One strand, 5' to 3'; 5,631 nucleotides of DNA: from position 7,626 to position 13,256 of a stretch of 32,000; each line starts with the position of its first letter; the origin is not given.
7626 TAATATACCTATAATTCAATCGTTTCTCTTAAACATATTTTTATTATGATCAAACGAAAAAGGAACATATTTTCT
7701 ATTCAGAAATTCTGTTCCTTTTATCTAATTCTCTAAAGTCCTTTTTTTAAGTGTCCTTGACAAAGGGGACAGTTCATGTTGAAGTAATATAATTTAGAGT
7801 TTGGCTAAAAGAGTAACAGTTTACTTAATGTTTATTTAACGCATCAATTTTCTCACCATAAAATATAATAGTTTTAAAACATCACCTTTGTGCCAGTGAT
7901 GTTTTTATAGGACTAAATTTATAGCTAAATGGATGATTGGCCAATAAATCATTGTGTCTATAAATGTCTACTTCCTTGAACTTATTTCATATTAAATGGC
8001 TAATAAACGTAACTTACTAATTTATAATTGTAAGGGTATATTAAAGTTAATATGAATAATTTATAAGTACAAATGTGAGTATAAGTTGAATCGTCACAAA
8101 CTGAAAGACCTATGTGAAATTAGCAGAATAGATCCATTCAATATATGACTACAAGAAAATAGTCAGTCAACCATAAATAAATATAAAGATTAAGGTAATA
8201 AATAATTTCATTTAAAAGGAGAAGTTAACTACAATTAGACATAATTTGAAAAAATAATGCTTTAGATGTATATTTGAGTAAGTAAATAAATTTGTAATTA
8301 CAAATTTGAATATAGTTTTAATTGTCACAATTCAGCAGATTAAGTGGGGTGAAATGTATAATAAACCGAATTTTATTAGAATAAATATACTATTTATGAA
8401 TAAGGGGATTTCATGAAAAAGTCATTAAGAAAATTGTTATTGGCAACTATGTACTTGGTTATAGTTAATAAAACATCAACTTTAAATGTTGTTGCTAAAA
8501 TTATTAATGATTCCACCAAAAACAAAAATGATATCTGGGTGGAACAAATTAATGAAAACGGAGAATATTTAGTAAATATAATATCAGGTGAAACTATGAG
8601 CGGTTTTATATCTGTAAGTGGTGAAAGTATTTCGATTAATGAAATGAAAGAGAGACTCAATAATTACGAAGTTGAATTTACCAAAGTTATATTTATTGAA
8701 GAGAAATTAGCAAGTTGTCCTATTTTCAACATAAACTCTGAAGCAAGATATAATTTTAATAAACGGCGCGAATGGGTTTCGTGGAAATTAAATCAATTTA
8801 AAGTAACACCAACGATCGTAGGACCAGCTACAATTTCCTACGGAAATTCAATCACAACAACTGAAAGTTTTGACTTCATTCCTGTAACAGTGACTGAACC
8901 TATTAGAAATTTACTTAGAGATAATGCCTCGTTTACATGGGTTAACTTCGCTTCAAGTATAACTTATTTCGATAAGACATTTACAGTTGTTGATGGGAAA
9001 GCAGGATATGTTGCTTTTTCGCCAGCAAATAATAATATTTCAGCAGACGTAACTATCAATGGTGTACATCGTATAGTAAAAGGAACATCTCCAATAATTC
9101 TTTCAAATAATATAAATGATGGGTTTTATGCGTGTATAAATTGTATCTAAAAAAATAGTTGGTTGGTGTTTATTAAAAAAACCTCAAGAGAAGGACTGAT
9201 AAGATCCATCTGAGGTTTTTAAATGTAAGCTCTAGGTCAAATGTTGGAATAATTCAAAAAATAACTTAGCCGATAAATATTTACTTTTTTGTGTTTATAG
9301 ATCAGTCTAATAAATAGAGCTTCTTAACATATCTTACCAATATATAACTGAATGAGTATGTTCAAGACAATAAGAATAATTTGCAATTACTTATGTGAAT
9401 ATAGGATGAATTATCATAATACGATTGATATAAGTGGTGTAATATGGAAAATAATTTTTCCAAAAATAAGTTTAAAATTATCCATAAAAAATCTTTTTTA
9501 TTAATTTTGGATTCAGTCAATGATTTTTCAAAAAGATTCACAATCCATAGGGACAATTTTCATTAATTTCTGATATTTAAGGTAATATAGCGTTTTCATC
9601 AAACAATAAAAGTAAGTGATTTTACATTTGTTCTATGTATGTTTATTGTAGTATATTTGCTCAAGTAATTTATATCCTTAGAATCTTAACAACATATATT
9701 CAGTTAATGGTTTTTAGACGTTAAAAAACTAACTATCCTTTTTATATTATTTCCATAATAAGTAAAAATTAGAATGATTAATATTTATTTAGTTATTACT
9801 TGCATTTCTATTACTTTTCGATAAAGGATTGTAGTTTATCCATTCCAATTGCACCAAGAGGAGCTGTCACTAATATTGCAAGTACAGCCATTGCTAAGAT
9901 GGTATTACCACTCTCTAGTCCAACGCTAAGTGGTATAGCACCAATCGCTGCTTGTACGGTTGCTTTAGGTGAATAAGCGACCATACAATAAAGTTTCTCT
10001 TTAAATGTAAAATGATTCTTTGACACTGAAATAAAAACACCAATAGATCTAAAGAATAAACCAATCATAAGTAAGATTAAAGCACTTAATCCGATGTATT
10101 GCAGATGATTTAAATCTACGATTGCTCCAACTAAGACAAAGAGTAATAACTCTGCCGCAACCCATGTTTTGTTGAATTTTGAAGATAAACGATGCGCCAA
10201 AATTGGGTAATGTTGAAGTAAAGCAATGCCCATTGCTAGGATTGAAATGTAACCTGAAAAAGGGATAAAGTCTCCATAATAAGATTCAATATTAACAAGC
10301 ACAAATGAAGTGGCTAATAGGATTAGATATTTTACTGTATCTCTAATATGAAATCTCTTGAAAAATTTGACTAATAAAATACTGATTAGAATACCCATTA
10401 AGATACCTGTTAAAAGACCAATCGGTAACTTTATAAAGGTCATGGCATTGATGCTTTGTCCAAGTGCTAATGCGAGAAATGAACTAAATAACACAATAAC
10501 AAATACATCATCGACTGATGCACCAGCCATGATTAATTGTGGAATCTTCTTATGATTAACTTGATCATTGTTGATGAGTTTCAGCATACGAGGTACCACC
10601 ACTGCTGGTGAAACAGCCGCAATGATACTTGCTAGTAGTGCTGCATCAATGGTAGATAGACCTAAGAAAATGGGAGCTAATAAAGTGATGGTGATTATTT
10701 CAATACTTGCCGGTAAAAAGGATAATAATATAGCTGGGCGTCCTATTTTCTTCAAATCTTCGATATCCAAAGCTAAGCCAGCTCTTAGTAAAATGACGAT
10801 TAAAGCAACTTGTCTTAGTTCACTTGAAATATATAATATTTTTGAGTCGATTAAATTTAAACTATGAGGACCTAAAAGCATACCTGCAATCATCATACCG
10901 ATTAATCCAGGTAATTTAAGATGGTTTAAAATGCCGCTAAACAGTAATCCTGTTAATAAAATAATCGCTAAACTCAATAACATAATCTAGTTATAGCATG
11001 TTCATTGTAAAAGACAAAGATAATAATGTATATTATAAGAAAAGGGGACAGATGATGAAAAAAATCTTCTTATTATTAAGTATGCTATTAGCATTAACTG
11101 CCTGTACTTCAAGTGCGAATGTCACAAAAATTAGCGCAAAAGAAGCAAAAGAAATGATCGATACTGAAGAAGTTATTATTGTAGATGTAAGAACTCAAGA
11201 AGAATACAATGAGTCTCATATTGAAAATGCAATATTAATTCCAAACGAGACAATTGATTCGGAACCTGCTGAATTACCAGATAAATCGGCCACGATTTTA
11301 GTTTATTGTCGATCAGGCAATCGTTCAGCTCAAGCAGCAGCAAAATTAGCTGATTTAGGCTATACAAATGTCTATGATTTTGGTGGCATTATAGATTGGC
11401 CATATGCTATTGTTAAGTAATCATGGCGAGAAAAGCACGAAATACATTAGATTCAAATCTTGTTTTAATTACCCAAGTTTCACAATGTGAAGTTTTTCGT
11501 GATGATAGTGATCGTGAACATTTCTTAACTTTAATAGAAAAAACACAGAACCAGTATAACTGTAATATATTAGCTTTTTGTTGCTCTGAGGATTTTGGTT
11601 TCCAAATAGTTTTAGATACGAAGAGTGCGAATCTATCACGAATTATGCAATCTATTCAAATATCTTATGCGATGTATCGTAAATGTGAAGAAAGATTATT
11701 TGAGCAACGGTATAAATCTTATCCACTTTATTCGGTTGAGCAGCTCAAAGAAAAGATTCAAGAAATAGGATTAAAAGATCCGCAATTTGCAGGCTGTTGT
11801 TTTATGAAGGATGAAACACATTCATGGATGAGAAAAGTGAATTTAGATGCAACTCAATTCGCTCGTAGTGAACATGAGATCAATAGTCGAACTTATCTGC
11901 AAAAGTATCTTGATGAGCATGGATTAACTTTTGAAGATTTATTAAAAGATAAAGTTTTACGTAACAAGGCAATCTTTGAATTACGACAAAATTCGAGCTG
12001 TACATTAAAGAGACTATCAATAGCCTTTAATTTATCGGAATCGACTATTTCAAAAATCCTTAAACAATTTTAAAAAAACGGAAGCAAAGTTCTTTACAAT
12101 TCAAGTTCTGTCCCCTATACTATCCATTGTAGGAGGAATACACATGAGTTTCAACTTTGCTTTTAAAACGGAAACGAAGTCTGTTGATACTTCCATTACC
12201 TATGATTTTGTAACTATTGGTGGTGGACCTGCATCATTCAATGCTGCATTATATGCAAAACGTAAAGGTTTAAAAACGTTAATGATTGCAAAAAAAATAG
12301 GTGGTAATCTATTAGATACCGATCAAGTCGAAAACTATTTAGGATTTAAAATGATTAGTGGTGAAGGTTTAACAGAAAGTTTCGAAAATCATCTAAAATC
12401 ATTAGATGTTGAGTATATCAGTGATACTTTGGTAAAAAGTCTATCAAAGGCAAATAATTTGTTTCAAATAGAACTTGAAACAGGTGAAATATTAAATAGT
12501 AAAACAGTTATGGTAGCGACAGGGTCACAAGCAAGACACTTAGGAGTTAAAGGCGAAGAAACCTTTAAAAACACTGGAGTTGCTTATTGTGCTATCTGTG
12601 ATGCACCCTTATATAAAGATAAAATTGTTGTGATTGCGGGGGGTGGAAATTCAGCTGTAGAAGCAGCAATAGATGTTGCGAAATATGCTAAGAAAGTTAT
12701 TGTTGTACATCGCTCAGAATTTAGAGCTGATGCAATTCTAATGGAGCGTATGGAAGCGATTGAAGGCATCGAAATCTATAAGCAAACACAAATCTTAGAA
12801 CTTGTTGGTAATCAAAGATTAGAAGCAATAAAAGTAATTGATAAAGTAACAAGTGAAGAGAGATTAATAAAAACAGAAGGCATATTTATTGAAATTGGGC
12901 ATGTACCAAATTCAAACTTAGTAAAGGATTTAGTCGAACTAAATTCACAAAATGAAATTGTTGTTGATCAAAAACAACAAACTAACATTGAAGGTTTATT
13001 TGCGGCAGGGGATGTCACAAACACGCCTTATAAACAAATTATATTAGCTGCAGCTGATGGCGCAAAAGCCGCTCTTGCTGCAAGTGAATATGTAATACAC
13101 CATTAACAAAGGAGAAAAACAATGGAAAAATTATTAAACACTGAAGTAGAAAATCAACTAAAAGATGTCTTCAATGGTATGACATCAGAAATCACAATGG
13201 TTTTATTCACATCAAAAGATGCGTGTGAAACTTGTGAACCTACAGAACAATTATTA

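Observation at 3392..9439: Four diverged direct copies of one promoter/palindromic-operator/leader module inside a small accessory island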

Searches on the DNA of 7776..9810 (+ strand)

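Call 53: search_dna_similar(query=window:7776-9810:+, collection=phages, mode=distant, max_evalue=0.01)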
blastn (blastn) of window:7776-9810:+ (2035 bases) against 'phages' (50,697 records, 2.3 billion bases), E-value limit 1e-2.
No match.

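Call 55: search_dna_similar(query=window:7776-9810:+, collection=plasmids, mode=distant, max_evalue=0.01)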
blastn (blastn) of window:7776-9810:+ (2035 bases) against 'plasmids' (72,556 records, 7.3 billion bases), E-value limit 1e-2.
No match.

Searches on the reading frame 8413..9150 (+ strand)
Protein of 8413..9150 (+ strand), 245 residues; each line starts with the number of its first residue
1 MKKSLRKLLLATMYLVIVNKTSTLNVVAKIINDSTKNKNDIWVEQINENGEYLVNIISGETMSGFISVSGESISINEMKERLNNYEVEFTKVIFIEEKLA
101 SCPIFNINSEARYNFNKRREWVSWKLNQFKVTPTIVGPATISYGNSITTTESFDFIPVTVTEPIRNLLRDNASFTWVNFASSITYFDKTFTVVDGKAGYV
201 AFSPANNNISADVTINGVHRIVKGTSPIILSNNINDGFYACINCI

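Call 6: search_protein_families(library=pfam, proteins=[window:8413-9150:+], max_evalue=0.01)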
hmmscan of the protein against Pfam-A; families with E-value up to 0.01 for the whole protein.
window:8413-9150:+ (245 aa): 1 family
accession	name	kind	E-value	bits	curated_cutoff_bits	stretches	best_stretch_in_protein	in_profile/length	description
PF19535.4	DUF6060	-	0.0019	18.2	26.5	1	100-206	3-109/171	Family of unknown function (DUF6060)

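Call 13: find_encoding_contigs(protein=window:8413-9150:+, flank=10000, max_places=10)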
Protein window:8413-9150:+ (245 aa): no gene with exactly this product is on record in the collection.

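Call 43: find_homologous_proteins(query=window:8413-9150:+, max_evalue=0.001)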
Query window:8413-9150:+ (245 aa): 2 proteins with E <= 0.001 among 474 candidates.
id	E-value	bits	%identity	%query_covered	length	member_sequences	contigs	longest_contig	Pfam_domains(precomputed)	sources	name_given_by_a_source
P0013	7.5e-155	531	100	100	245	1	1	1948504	-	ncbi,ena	-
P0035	2.3e-68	248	58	85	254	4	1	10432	-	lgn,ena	-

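Call 44: find_encoding_contigs(protein=P0035, flank=10000, max_places=6)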
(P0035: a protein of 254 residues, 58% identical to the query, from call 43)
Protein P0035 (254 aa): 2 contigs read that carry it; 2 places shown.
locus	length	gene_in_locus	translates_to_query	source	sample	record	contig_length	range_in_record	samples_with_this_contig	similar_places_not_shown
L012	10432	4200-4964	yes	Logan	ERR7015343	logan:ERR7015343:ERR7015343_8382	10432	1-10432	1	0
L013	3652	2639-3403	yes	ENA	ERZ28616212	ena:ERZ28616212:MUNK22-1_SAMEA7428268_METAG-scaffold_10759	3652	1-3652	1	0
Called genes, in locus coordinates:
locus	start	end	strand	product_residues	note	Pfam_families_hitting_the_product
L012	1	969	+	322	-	?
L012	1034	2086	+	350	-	PF00465:Fe-ADH, PF13685:Fe-ADH_2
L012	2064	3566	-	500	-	PF02463:SMC_N (faint), PF00005:ABC_tran, PF13304:AAA_21 (faint), PF00005:ABC_tran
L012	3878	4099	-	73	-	-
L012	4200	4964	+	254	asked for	-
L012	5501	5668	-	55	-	-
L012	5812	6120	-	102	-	PF04221:RelB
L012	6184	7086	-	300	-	PF13580:SIS_2, PF22645:GKRP_SIS_N, PF01380:SIS, PF20741:GKRP-like_C (weak)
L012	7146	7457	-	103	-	PF02255:PTS_IIA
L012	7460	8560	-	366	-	PF19200:MupG_N, PF05913:MupG_C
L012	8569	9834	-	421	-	PF00206:Lyase_1, PF10397:ADSL_C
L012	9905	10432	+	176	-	?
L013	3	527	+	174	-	?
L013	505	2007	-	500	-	PF02463:SMC_N (faint), PF00005:ABC_tran, PF13304:AAA_21 (faint), PF00005:ABC_tran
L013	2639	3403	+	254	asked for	-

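Call 71: search_protein_families(library=pfam, proteins=[window:8413-9150:+], max_evalue=1)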
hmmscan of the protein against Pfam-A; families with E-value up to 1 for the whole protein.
window:8413-9150:+ (245 aa): 2 families
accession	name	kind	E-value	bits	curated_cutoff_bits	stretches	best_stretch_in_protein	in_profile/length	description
PF19535.4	DUF6060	-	0.0019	18.2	26.5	1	100-206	3-109/171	Family of unknown function (DUF6060)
PF24214.1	Phage_H_T_join_2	-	0.016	15.5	23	1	19-64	77-122/170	Putative phage head-tail joining protein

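Call 72: search_protein_families(library=ncbifam, proteins=[window:8413-9150:+], max_evalue=1)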
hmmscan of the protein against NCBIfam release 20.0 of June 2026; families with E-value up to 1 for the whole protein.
window:8413-9150:+ (245 aa): 1 family
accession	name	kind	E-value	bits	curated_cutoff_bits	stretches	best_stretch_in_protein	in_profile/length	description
NF003717.0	PRK05327.1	equivalog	0.16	11.8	116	1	68-132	114-177/202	30S ribosomal protein S4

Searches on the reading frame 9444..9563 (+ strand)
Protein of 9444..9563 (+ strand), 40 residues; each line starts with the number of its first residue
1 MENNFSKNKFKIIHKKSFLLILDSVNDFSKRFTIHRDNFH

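Call 100: search_protein_families(library=pfam, proteins=[window:9444-9563:+], max_evalue=10)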
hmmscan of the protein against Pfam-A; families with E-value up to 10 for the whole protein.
seq(40 aa): 0 families

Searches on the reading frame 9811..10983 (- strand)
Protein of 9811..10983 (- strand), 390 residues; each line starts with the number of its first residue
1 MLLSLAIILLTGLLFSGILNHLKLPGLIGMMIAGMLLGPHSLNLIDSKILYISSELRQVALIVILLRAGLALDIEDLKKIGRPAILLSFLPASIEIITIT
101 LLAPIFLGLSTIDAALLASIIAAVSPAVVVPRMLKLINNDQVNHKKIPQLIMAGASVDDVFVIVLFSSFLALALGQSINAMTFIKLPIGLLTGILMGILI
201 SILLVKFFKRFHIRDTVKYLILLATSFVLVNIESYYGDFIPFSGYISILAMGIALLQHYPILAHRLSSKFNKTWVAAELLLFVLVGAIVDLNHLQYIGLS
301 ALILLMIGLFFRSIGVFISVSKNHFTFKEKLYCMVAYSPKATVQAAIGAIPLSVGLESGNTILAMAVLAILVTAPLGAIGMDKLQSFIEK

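Call 6: search_protein_families(library=pfam, proteins=[window:9811-10983:-], max_evalue=0.01)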
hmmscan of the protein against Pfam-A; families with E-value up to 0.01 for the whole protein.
window:9811-10983:- (390 aa): 1 family
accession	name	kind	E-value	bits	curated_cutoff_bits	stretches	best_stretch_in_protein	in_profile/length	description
PF00999.27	Na_H_Exchanger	-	7.1e-45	153.9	26.2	1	10-375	6-363/375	Sodium/hydrogen exchanger, transmembrane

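Call 56: find_related_loci(query=window:9811-10983:-, collection=genome_contigs, flank=10000)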
Query window:9811-10983:- (390 aa) in genome_contigs; peptide patterns used: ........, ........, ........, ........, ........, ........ (x = any residue, [..] = any of these).
309 stretches matched a pattern; 5 encode a relative of the query (tblastn E <= 1e-3); 5 distinct loci.
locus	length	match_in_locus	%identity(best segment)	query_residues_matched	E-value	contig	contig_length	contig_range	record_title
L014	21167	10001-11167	86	1-389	0e+0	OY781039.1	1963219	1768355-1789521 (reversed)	MAG: Erysipelotrichaceae bacterium isolate a6ca34db-146c-4b31-b779-49751cb40439 genome assembly, chromosome: 1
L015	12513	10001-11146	54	1-382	1e-125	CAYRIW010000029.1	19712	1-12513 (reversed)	MAG TPA_asm: uncultured Erysipelotrichaceae bacterium isolate SRP192927_co1_584 genome assembly, contig: NODE_5534_lengt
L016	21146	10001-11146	54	1-382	1e-120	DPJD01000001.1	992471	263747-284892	MAG TPA_asm: Erysipelotrichaceae bacterium isolate UBA8511 contig_40271, whole genome shotgun sequence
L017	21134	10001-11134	48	1-382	1e-106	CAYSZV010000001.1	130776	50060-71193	MAG TPA_asm: uncultured Candidatus Izemoplasmatales bacterium isolate binchicken_co405_335 genome assembly, contig: NODE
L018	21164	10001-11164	39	1-382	2e-61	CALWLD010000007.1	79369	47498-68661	MAG: uncultured Clostridia bacterium isolate BRZ_KA__bin85 genome assembly, contig: BRZ_KA__NODE_397_length_79369_cov_9.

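Call 71: search_protein_families(library=pfam, proteins=[L014:4546-4959:-, L014:4346-4456:-], max_evalue=1)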
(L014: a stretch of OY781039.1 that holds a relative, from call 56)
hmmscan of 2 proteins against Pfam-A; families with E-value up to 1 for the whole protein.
L014:4546-4959:- (137 aa): 0 families

L014:4346-4456:- (36 aa): 1 family
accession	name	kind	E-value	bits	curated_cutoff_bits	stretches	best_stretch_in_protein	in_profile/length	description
PF04306.18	DUF456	-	0.041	14.6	29.4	1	2-26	60-84/139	Protein of unknown function (DUF456)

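Call 72: search_protein_families(library=ncbifam, proteins=[L014:4546-4959:-, L014:4346-4456:-], max_evalue=1)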
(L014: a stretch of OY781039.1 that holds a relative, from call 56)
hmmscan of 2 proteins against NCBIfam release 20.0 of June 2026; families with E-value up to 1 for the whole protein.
L014:4546-4959:- (137 aa): 0 families

L014:4346-4456:- (36 aa): 0 families

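Call 77: find_homologous_proteins(query=L014:4546-4959:-, max_evalue=10)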
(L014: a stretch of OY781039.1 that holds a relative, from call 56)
Query L014:4546-4959:- (137 aa): 2 proteins with E <= 10 among 35 candidates.
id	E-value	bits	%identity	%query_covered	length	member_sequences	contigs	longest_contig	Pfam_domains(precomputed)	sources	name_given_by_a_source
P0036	3.9e-81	288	100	100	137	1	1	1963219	-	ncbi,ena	-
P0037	1.2e-44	170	67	96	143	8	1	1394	-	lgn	-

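Call 78: find_encoding_contigs(protein=P0037, flank=10000, max_places=10)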
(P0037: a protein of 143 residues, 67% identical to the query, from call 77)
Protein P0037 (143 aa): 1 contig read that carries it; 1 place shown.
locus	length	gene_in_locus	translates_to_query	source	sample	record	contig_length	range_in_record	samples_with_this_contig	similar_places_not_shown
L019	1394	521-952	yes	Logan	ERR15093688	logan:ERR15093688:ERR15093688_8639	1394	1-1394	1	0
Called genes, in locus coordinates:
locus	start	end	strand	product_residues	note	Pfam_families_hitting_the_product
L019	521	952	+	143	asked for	-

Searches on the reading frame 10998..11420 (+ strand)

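Call 6: search_protein_families(library=pfam, proteins=[window:10998-11420:+], max_evalue=0.01)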
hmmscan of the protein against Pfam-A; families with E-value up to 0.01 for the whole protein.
window:10998-11420:+ (140 aa): 2 families
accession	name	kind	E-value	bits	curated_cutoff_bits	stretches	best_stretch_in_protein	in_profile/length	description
PF00581.25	Rhodanese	-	2.6e-22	79.6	22.2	1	46-132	1-97/102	Rhodanese-like domain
PF08139.17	LPAM_1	-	0.002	18.9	20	1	20-36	1-17/18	Prokaryotic membrane lipoprotein lipid attachment site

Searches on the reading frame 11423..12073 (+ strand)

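Call 6: search_protein_families(library=pfam, proteins=[window:11423-12073:+], max_evalue=0.01)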
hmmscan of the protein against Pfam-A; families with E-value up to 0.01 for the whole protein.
window:11423-12073:+ (216 aa): 3 families
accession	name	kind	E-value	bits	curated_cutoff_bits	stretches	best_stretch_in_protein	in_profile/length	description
PF01797.21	Y1_Tnp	-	7.7e-06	26.5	23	1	21-91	16-85/121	Transposase IS200 like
PF13412.12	HTH_24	-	0.0069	16.4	21.9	0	183-215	8-40/48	Winged helix-turn-helix DNA-binding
PF04545.22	Sigma70_r4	-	0.007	16.3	24.1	0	180-215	8-43/50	Sigma-70, region 4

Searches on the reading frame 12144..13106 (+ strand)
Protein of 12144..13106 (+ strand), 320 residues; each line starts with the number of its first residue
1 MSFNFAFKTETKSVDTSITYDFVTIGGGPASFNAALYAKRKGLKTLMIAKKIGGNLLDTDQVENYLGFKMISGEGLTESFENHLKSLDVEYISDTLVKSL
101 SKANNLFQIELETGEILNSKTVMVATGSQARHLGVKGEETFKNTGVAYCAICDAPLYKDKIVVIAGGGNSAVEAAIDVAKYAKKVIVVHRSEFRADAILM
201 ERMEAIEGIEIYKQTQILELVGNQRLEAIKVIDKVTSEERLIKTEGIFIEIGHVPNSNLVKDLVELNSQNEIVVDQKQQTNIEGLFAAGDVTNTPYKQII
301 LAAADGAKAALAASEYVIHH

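Call 6: search_protein_families(library=pfam, proteins=[window:12144-13106:+], max_evalue=0.01)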
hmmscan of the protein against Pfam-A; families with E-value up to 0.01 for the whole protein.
window:12144-13106:+ (320 aa): 9 families
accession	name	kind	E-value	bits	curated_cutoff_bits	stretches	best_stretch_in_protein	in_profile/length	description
PF07992.20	Pyr_redox_2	-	6e-43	147.8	26.1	1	20-305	1-290/291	Pyridine nucleotide-disulphide oxidoreductase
PF13738.12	Pyr_redox_3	-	5e-23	82.2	30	1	80-289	87-305/305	Pyridine nucleotide-disulphide oxidoreductase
PF00070.33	Pyr_redox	-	6.2e-11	43.1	22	1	162-231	2-79/82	Pyridine nucleotide-disulphide oxidoreductase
PF12831.13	FAD_oxidored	-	5.1e-09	36.4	27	1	21-56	1-38/416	FAD dependent oxidoreductase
PF01134.28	GIDA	-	5.8e-09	35.9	22.1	1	22-52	2-32/391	Glucose inhibited division protein A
PF00890.30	FAD_binding_2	-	1.9e-07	31.1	20.4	0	21-51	1-31/414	FAD binding domain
PF03486.20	HI0933_like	-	2.6e-07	30.8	50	0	76-130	111-166/244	HI0933-like protein Rossmann domain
PF01946.23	Thi4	-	0.00034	20.4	26.2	0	10-52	8-51/235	Thi4 family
PF01266.30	DAO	-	0.0046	17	27.9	0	75-134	150-210/353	FAD dependent oxidoreductase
